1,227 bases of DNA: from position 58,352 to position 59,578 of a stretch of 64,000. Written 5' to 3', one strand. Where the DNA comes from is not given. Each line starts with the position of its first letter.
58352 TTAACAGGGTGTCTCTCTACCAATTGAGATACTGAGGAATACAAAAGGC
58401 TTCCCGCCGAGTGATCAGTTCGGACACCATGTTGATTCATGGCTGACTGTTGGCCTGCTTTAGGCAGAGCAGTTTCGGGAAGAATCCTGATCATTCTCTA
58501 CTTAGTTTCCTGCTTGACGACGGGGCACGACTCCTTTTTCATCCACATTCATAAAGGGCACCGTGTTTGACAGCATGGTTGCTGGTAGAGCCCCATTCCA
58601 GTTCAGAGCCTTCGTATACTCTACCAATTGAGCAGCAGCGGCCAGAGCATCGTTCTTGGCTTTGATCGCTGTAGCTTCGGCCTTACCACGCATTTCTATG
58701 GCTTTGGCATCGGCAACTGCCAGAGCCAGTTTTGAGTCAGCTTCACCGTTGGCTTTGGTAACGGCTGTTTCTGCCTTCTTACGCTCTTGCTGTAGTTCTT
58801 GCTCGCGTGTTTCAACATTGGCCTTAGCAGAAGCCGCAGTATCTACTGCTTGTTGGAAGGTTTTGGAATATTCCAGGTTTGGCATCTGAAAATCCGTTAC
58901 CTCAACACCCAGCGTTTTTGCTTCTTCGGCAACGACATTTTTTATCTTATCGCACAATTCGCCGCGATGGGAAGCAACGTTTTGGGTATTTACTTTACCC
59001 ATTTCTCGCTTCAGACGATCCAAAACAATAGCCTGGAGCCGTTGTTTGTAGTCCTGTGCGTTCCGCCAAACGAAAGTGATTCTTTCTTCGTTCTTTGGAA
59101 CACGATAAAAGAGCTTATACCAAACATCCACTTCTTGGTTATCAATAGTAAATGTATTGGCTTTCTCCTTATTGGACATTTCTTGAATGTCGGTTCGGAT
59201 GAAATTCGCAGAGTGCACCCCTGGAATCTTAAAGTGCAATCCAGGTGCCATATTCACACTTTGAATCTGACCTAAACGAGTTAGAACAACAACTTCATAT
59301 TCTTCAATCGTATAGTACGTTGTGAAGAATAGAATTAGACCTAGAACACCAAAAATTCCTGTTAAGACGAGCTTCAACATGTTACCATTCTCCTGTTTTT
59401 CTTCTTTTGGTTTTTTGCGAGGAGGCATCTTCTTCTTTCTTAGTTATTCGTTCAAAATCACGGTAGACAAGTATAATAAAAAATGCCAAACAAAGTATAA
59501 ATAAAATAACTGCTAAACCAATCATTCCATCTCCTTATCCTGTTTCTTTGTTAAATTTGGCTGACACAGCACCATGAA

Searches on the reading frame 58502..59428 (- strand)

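Call 56: search_protein_families(library=pfam, proteins=[window:58502-59428:-], max_evalue=0.01)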
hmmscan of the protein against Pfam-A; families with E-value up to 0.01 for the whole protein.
window:58502-59428:- (308 aa): 2 families
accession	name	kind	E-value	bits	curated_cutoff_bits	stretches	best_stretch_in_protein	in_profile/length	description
PF01145.31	Band_7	-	3.2e-23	83.1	23.6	1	40-215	2-175/176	SPFH domain / Band 7 family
PF13421.11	Band_7_1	-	0.00015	21.9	24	1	124-201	130-209/211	SPFH domain-Band 7 family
